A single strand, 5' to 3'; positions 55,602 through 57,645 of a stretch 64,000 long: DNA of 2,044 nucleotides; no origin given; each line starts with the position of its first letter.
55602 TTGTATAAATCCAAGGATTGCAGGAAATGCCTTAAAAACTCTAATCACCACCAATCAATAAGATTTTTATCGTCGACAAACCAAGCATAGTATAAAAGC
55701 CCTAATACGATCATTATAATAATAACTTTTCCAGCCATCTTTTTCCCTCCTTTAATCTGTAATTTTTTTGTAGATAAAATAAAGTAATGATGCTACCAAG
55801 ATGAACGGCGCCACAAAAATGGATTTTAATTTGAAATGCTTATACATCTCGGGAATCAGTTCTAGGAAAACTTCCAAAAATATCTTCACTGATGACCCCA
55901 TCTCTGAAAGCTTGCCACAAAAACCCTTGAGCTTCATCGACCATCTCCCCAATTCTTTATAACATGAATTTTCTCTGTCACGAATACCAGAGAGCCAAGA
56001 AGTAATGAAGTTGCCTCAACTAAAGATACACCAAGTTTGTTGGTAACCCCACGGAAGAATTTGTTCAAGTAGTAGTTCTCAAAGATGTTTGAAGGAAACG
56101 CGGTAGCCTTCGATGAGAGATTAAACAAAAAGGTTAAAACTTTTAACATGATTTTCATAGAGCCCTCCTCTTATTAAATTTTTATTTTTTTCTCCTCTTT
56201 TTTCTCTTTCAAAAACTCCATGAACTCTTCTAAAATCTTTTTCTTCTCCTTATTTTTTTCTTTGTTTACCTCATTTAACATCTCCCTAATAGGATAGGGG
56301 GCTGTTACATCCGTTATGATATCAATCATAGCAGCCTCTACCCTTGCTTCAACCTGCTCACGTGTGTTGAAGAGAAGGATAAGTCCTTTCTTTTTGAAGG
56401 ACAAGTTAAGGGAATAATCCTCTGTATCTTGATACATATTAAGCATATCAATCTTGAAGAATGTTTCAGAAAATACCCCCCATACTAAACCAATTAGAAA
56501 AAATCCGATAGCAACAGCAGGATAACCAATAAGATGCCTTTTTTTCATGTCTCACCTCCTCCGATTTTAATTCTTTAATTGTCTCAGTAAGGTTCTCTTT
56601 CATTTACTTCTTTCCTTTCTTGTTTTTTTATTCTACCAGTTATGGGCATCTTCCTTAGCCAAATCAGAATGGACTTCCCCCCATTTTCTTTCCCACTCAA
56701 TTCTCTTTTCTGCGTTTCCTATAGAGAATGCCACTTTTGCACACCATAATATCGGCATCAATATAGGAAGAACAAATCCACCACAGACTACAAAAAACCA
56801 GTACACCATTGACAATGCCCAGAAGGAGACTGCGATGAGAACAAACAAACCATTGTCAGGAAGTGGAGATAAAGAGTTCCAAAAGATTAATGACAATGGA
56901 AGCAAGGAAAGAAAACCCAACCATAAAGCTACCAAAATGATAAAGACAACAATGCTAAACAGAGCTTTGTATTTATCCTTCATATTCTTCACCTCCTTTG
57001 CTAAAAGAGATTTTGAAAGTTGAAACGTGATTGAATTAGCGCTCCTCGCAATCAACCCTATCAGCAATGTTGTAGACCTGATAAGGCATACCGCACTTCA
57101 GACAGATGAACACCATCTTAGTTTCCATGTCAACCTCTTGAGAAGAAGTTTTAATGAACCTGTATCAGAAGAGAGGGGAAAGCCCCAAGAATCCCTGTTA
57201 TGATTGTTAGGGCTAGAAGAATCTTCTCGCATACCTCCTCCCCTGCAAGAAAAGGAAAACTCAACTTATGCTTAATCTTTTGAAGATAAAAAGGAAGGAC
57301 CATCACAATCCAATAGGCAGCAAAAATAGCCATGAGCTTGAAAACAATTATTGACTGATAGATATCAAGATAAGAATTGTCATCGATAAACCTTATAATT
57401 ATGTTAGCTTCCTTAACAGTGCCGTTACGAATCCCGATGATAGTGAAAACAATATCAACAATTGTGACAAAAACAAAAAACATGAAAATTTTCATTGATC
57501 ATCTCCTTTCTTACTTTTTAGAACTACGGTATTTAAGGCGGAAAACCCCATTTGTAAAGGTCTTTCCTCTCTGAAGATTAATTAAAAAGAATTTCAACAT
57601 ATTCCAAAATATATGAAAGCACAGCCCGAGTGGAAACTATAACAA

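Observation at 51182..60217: Candidate uncharacterised membrane system: HerA/VirB4-type ATPase+wHTH with about ten small membrane, lipoprotein and secreted proteins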

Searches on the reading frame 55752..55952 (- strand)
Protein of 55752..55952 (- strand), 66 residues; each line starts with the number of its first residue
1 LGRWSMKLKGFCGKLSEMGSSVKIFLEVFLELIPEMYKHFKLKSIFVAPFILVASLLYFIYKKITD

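Call 3: search_protein_families(library=pfam, max_evalue=0.1, proteins=[window:55752-55952:-])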
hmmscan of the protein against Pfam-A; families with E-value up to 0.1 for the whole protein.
window:55752-55952:- (66 aa): 1 family
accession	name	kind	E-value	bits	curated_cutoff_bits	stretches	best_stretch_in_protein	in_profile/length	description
PF00566.25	RabGAP-TBC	-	0.095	12.8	25.2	1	13-60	129-176/216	Rab-GTPase-TBC domain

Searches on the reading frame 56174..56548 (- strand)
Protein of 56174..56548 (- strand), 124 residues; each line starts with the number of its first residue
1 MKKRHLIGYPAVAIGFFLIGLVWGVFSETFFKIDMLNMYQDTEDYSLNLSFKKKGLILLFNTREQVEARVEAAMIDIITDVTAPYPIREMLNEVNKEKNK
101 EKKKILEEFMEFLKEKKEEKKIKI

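Call 3: search_protein_families(library=pfam, max_evalue=0.1, proteins=[window:56174-56548:-])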
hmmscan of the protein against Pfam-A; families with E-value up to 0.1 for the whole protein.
window:56174-56548:- (124 aa): 1 family
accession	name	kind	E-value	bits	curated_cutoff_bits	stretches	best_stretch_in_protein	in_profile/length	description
PF12719.13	Cnd3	-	0.0074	16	25.8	1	50-118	59-131/288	Nuclear condensing complex subunits, C-term domain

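Call 9: search_protein_families(library=ncbifam, max_evalue=0.01, proteins=[window:56174-56548:-])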
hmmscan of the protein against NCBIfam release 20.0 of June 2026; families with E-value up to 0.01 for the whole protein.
window:56174-56548:- (124 aa): 0 families

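Call 20: search_protein_families(library=padloc, max_evalue=0.01, proteins=[window:56174-56548:-])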
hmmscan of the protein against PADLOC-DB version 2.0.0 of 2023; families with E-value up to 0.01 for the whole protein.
window:56174-56548:- (124 aa): 0 families

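Call 49: search_protein_families(library=phrogs, max_evalue=0.01, proteins=[window:56174-56548:-])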
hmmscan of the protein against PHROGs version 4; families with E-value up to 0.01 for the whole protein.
window:56174-56548:- (124 aa): 0 families

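Call 80: find_related_loci(query=A5, collection=metagenome_contigs, flank=8000)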
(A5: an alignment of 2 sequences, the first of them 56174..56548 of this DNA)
Query A5 (124 aa) in metagenome_contigs; peptide patterns used: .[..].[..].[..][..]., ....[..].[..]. (x = any residue, [..] = any of these).
332 stretches matched a pattern, but none encodes a relative of the query by tblastn (E <= 1e-3).

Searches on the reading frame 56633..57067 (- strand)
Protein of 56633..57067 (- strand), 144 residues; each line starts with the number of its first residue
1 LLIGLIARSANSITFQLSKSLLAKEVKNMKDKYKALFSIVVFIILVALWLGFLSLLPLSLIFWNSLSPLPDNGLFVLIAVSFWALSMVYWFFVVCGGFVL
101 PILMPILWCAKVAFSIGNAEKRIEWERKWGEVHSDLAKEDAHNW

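Call 3: search_protein_families(library=pfam, max_evalue=0.1, proteins=[window:56633-57067:-])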
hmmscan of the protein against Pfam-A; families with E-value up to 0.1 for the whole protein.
window:56633-57067:- (144 aa): 0 families

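Call 9: search_protein_families(library=ncbifam, max_evalue=0.01, proteins=[window:56633-57067:-])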
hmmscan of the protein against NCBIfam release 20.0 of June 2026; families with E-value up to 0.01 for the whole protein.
window:56633-57067:- (144 aa): 1 family
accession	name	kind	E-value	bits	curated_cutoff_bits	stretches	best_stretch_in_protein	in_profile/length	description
TIGR00817.1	tpt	subfamily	0.0029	17.2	317.9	1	3-123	145-259/302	Tpt phosphate/phosphoenolpyruvate translocator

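Call 20: search_protein_families(library=padloc, max_evalue=0.01, proteins=[window:56633-57067:-])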
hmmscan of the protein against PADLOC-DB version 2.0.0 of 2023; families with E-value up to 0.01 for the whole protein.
window:56633-57067:- (144 aa): 0 families

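Call 49: search_protein_families(library=phrogs, max_evalue=0.01, proteins=[window:56633-57067:-])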
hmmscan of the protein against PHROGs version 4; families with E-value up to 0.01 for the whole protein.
window:56633-57067:- (144 aa): 0 families

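Call 78: find_related_loci(query=window:56633-57067:-, collection=metagenome_contigs, flank=8000)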
Query window:56633-57067:- (144 aa) in metagenome_contigs; peptide patterns used: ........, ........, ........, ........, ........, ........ (x = any residue, [..] = any of these).
254 stretches matched a pattern, but none encodes a relative of the query by tblastn (E <= 1e-3).

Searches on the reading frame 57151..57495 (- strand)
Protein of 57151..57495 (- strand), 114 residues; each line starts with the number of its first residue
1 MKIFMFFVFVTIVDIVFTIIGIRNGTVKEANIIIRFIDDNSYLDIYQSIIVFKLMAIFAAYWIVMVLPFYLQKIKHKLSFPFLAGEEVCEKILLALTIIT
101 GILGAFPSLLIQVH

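Call 3: search_protein_families(library=pfam, max_evalue=0.1, proteins=[window:57151-57495:-])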
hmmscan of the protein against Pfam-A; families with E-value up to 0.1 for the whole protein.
window:57151-57495:- (114 aa): 1 family
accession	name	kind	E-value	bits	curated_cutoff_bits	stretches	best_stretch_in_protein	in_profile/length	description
PF18902.5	DUF5658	-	2e-06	28.9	25.2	1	9-66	2-55/82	Domain of unknown function (DUF5658)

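Call 9: search_protein_families(library=ncbifam, max_evalue=0.01, proteins=[window:57151-57495:-])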
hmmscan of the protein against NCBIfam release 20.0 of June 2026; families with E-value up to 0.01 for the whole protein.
window:57151-57495:- (114 aa): 0 families

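Call 20: search_protein_families(library=padloc, max_evalue=0.01, proteins=[window:57151-57495:-])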
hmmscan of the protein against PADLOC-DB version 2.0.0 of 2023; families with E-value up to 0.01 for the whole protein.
window:57151-57495:- (114 aa): 0 families

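Call 49: search_protein_families(library=phrogs, max_evalue=0.01, proteins=[window:57151-57495:-])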
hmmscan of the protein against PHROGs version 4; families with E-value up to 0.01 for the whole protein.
window:57151-57495:- (114 aa): 0 families
